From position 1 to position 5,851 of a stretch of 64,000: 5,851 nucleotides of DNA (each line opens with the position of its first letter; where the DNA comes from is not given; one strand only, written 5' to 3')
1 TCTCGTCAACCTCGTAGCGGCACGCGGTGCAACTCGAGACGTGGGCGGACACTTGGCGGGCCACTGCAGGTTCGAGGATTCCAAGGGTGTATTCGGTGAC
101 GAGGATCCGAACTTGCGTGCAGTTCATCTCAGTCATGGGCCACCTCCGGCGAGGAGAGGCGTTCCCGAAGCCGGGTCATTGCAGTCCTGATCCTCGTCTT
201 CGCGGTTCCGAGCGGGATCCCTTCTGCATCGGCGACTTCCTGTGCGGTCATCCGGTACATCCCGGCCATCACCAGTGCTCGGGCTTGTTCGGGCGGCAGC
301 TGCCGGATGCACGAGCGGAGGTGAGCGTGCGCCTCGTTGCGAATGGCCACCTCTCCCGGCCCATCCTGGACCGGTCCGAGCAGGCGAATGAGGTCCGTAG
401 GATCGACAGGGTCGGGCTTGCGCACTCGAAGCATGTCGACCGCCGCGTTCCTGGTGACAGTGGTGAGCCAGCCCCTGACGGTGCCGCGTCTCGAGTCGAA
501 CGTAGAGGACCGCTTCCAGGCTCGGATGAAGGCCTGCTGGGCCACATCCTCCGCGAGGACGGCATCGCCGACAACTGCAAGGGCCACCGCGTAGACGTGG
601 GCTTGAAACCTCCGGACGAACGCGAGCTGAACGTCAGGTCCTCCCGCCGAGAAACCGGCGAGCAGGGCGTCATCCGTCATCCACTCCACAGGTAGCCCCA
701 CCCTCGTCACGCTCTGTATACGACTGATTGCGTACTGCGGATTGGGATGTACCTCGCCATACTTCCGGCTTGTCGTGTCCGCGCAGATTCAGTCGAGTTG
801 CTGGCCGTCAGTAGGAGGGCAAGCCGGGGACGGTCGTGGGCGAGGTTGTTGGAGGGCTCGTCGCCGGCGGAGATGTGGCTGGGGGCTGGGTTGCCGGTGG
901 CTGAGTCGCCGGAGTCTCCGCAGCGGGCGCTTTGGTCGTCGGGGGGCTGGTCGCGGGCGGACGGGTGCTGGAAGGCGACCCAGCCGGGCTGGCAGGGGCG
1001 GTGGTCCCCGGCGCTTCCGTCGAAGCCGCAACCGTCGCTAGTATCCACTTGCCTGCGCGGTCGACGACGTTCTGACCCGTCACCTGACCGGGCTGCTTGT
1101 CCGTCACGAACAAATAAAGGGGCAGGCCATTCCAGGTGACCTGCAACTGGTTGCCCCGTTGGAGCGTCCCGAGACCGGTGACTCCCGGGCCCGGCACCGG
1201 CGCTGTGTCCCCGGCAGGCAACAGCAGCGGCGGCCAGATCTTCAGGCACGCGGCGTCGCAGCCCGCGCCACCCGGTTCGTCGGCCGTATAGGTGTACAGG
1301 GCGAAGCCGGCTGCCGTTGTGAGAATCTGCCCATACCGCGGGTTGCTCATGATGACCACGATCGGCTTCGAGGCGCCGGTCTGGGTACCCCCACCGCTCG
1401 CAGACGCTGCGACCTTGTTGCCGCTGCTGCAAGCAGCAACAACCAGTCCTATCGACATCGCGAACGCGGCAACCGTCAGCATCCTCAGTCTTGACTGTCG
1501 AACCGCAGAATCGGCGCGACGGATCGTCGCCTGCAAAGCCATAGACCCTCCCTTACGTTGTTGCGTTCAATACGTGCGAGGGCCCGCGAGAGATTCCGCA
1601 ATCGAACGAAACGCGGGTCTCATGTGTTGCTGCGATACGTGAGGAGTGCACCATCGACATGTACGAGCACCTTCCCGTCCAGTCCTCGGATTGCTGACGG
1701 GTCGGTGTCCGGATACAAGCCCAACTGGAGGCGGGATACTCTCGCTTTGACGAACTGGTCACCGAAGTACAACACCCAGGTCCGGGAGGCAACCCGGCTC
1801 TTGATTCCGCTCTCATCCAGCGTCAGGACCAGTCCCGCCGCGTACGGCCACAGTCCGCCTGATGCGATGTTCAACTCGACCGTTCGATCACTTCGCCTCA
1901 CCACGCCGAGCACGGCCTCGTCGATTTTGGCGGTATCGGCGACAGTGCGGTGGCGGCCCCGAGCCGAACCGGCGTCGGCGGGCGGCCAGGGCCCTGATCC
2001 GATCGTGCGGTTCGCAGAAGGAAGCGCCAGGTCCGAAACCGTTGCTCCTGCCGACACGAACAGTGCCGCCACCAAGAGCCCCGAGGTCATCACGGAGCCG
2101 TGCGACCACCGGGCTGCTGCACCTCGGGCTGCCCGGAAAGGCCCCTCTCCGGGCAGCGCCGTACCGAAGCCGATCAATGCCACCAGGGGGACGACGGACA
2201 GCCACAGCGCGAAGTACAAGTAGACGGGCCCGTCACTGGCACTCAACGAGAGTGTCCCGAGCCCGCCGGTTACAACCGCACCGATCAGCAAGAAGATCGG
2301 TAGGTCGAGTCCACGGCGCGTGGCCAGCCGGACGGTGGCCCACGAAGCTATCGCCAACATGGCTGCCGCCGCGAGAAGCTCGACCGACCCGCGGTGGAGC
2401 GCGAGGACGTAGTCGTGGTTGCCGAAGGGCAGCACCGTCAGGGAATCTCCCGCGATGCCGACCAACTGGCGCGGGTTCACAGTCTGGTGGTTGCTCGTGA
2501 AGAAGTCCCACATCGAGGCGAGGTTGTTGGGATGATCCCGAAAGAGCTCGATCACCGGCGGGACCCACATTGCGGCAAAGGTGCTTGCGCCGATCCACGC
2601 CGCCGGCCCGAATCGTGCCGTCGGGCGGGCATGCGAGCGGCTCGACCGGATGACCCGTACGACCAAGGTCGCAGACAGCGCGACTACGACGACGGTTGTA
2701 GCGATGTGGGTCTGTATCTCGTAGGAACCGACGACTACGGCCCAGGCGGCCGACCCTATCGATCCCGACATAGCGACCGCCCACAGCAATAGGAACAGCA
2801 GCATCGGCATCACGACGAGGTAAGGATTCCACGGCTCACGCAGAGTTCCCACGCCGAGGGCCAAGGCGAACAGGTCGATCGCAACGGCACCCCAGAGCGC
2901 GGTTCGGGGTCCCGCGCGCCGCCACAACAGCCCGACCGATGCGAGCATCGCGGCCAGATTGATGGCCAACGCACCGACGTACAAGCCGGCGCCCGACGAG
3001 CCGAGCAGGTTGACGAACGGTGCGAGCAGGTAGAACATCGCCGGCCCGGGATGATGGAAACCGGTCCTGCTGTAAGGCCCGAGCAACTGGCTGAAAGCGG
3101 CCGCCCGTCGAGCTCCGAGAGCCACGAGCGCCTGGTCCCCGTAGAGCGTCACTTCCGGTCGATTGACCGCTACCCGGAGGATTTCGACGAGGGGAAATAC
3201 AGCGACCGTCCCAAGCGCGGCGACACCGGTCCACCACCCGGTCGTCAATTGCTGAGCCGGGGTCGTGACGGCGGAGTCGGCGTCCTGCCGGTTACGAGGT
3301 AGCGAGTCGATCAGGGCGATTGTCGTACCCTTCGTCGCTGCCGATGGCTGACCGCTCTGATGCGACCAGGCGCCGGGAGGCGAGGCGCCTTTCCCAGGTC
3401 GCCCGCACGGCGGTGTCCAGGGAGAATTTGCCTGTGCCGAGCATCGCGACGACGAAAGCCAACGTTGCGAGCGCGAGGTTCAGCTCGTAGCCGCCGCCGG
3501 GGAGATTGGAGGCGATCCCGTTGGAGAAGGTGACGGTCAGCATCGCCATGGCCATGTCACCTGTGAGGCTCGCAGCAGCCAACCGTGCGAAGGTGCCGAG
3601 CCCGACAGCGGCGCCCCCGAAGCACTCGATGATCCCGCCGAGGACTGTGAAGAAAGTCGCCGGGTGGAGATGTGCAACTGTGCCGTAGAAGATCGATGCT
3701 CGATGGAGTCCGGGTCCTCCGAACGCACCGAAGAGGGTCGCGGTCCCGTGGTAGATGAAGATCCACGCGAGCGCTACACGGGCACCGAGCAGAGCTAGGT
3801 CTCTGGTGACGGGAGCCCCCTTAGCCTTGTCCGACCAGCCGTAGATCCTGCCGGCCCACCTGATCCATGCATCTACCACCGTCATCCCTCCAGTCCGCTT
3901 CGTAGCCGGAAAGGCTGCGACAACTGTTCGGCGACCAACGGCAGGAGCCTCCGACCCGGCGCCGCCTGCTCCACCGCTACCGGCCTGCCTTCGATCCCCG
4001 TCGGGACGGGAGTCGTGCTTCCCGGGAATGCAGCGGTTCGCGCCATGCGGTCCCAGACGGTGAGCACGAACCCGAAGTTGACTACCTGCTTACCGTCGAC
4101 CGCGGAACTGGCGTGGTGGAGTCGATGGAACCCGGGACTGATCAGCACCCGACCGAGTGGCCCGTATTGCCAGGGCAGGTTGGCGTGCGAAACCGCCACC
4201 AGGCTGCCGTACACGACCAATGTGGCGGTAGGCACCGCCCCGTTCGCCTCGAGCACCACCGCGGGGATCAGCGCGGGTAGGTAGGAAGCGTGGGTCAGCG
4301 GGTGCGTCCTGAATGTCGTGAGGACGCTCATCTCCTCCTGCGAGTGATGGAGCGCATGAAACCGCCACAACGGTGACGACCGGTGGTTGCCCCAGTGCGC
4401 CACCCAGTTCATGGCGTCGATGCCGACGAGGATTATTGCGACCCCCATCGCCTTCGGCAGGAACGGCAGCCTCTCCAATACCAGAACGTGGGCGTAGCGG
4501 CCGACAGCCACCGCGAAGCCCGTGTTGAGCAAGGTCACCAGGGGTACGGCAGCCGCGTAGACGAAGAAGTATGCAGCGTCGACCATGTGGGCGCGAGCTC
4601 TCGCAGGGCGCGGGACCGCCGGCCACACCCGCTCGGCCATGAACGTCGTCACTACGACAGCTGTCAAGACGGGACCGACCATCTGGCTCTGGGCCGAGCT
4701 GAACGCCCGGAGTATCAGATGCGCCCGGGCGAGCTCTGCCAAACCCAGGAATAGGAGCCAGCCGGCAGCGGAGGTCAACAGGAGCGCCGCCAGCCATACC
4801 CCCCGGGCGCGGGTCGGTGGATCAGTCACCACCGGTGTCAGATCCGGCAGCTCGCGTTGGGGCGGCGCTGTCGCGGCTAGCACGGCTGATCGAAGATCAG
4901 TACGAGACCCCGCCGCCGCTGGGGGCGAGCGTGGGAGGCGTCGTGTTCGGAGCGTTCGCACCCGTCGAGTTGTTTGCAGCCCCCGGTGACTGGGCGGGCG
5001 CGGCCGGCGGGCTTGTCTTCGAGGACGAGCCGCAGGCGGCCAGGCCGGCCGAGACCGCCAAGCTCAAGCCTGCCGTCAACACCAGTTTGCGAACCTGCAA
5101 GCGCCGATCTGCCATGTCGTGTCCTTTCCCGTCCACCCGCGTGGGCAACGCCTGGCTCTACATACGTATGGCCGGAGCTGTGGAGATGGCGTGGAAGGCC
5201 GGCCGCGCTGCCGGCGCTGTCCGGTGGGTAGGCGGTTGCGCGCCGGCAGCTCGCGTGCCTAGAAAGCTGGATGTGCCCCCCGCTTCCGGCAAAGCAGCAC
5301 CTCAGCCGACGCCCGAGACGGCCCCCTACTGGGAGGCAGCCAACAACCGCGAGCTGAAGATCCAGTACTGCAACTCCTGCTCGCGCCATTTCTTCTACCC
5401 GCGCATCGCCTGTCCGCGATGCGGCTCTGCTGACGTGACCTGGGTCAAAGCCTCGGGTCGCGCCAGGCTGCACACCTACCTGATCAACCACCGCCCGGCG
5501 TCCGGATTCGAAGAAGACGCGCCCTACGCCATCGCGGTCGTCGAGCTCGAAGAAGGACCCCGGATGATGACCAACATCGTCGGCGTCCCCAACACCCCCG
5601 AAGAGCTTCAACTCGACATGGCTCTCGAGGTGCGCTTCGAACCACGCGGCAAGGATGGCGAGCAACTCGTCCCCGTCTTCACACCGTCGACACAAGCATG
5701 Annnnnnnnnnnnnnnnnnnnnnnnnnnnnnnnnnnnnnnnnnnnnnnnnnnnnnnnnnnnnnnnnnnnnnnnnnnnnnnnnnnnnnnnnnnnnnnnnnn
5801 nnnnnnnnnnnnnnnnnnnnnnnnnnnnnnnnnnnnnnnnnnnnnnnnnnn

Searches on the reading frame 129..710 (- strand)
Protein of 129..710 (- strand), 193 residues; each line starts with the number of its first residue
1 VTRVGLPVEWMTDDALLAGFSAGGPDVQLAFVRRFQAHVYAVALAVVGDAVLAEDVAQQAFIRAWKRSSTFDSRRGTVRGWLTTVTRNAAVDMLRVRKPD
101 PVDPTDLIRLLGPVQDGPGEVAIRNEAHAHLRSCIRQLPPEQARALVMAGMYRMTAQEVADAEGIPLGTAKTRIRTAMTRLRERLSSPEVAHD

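Call 14: search_protein_families(library=pfam, proteins=[window:129-710:-])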
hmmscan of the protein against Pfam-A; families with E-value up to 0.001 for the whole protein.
window:129-710:- (193 aa): 3 families
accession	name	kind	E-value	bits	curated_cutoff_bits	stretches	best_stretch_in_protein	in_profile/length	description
PF04542.20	Sigma70_r2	-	8.9e-18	64.3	24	1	31-97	1-68/71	Sigma-70 region 2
PF08281.18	Sigma70_r4_2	-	5.3e-10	39.2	25.7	1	131-181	4-54/54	Sigma-70, region 4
PF04545.22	Sigma70_r4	-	9.6e-08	31.9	24.1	1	134-183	1-50/50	Sigma-70, region 4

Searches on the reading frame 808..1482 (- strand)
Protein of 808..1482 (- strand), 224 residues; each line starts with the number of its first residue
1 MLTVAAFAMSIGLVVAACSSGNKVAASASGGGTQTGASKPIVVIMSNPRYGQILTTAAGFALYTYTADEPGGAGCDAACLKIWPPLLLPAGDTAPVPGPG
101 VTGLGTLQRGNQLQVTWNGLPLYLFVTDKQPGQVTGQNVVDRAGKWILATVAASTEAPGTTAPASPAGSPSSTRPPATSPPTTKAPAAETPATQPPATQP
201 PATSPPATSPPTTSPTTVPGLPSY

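Call 14: search_protein_families(library=pfam, proteins=[window:808-1482:-])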
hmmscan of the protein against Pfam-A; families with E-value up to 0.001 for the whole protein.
window:808-1482:- (224 aa): 2 families
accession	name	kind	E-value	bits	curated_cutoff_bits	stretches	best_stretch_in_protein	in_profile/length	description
PF03640.20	Lipoprotein_15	-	1.1e-18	66.8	24.4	2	113-149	10-46/47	Secreted repeat of unknown function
PF02095.21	Extensin_1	-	0.00025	21.3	105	1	166-215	85-134/171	Extensin-like protein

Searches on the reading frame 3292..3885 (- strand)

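Call 14: search_protein_families(library=pfam, proteins=[window:3292-3885:-])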
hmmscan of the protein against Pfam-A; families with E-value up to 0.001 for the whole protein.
window:3292-3885:- (197 aa): 1 family
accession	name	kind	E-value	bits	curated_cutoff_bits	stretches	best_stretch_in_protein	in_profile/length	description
PF07681.17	DoxX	-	3.2e-11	44.2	23.6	1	32-118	2-83/85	DoxX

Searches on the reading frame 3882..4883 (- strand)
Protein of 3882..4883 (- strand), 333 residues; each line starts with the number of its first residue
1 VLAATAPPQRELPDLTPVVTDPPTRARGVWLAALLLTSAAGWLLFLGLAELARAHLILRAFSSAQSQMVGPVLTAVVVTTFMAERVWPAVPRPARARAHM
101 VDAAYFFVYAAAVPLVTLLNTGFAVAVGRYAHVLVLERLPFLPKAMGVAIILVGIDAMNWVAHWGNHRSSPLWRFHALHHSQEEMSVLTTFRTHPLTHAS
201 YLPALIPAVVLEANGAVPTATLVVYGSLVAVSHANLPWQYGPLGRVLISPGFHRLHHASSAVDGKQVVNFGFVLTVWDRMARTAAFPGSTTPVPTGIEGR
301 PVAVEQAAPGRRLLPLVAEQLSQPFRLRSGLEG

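Call 14: search_protein_families(library=pfam, proteins=[window:3882-4883:-])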
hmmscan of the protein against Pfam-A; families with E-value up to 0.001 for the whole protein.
window:3882-4883:- (333 aa): 1 family
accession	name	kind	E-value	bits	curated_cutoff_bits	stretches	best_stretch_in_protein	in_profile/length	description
PF04116.19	FA_hydroxylase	-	8.8e-22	78.4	31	1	149-283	2-132/132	Fatty acid hydroxylase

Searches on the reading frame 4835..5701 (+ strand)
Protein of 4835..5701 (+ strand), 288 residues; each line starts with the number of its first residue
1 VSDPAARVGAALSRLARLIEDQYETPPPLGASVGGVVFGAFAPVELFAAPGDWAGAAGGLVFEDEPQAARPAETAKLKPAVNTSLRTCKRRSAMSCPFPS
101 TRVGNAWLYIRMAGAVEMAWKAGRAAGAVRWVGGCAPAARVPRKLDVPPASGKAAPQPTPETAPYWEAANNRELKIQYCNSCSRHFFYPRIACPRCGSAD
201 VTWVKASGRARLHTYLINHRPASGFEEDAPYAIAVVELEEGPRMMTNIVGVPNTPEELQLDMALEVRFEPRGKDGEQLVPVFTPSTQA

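Call 14: search_protein_families(library=pfam, proteins=[window:4835-5701:+])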
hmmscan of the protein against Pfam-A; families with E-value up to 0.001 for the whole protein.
window:4835-5701:+ (288 aa): 2 families
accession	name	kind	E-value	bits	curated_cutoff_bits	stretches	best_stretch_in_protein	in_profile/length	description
PF01796.24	OB_ChsH2_C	-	6.1e-22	77.8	27.1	1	203-269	1-65/65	ChsH2, C-terminal OB-fold domain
PF12172.15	zf-ChsH2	-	9.2e-13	48.2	23.2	1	166-201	1-36/37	ChsH2, rubredoxin-like zinc ribbon domain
